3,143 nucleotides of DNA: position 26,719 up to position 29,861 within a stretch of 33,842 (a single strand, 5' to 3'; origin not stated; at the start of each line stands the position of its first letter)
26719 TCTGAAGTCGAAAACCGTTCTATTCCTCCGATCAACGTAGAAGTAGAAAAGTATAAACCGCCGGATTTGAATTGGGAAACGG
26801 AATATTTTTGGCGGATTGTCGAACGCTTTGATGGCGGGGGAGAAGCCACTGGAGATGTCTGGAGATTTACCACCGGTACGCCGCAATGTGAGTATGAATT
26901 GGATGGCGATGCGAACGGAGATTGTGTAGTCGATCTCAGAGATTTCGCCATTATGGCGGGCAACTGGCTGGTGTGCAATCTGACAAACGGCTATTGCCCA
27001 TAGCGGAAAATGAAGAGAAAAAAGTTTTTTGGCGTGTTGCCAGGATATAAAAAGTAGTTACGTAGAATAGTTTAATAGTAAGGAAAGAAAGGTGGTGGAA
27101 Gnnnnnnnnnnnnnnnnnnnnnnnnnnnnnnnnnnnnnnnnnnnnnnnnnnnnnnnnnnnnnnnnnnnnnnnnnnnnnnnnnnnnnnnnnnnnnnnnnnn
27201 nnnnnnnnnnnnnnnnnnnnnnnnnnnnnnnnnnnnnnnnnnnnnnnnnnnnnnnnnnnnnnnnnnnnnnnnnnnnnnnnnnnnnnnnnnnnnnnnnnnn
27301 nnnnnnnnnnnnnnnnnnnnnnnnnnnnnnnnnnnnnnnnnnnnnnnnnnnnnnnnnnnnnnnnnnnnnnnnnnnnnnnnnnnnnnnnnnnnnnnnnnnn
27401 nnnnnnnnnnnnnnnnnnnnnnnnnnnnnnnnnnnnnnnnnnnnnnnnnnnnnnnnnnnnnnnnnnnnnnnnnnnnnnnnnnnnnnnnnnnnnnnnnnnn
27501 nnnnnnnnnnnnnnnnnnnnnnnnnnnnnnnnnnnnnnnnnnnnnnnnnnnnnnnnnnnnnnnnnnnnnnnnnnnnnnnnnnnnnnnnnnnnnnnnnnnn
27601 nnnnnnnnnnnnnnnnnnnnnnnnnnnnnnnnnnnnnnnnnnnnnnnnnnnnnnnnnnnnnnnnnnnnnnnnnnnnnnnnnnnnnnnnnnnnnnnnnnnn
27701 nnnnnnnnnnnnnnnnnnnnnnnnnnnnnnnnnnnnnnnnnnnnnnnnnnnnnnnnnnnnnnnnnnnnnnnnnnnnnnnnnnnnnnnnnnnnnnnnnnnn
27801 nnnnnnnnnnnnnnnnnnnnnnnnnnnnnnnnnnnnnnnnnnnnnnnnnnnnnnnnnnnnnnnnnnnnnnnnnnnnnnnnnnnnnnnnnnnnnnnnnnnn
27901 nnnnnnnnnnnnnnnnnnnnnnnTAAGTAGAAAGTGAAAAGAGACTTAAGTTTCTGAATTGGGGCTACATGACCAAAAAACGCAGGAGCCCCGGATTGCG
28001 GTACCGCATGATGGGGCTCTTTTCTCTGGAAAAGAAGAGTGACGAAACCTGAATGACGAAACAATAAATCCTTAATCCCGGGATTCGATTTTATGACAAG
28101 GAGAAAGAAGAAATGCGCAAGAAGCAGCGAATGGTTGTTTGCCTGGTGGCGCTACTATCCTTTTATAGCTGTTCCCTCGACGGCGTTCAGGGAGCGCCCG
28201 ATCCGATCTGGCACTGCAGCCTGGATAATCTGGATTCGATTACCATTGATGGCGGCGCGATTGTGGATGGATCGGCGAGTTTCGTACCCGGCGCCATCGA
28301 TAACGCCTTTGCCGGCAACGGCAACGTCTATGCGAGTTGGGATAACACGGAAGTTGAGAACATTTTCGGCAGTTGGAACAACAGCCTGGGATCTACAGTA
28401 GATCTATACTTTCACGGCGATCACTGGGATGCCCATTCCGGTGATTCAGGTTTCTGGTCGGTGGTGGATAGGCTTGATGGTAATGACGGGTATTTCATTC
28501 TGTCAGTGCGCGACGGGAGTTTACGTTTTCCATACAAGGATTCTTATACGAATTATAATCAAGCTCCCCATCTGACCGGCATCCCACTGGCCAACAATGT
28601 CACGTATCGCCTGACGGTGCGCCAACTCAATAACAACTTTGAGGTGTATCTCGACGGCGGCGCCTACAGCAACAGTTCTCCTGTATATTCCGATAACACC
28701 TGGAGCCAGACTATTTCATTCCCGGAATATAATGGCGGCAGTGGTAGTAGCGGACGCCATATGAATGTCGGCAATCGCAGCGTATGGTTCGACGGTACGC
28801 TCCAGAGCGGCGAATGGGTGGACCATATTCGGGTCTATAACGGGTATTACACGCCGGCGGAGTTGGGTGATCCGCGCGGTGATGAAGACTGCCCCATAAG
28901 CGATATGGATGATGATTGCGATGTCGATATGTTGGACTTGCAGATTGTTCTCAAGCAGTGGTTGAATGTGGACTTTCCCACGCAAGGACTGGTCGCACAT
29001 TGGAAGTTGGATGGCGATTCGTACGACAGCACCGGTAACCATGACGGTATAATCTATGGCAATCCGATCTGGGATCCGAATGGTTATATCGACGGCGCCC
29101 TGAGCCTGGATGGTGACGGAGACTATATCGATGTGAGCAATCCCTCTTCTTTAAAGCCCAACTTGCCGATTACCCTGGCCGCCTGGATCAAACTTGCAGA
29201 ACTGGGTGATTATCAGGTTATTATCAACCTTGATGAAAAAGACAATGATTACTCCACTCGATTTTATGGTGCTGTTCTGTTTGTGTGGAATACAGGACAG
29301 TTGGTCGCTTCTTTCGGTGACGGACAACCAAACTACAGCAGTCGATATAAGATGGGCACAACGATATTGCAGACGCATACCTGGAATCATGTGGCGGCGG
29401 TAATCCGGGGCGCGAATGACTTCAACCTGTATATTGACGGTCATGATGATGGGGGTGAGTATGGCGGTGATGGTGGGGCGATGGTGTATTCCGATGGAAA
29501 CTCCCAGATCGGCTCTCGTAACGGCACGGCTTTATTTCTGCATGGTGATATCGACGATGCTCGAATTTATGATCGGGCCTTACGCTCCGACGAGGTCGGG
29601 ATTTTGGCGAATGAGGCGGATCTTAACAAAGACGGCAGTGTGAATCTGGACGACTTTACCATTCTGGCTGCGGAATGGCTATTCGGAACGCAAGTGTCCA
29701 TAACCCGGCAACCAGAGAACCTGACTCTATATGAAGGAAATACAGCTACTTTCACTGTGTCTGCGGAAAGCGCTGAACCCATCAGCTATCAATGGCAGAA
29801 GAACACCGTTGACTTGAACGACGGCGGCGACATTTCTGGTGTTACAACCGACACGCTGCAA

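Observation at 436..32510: Recurrent four-Cys, single-loop dockerin-like C-terminal tag ending in Cys-Pro on six ORFs, with no cohesin partner in sight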

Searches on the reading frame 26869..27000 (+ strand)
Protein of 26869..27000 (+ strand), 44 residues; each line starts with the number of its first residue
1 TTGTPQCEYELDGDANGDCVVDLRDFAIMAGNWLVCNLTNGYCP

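Call 8: search_protein_families(library=pfam, max_evalue=10, proteins=[window:26869-27000:+])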
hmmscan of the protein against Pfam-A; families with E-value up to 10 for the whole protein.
seq(44 aa): 2 families
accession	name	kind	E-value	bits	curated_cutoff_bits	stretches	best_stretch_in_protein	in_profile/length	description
PF19202.5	DUF5874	-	0.062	14.1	27.1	1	16-42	1-27/74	Family of unknown function (DUF5874)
PF00404.24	Dockerin_1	-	0.062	13.9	22.9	1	13-33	2-22/57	Dockerin type I domain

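Call 9: search_protein_families(library=ncbifam, max_evalue=10, proteins=[window:26869-27000:+])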
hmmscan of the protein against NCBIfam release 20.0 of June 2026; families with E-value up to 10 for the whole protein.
seq(44 aa): 0 families

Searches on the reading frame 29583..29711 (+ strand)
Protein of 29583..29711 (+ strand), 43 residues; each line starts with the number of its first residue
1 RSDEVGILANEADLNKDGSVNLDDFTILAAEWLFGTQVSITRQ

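Call 8: search_protein_families(library=pfam, max_evalue=10, proteins=[window:29583-29711:+])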
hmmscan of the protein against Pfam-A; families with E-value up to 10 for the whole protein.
seq(43 aa): 5 families
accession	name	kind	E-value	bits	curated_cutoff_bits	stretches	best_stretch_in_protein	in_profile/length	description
PF13499.12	EF-hand_7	-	0.00064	20.5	30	1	3-28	40-65/67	EF-hand domain pair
PF00404.24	Dockerin_1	-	0.00098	19.7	22.9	1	7-29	31-53/57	Dockerin type I domain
PF13833.12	EF-hand_8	-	0.0036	17.4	28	1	3-26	25-48/54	EF-hand domain pair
PF00036.39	EF-hand_1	-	0.0054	16.6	25.4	1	10-26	7-23/29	EF hand domain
PF13202.12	EF-hand_5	-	0.019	14.9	25.9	1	10-25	6-21/25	EF hand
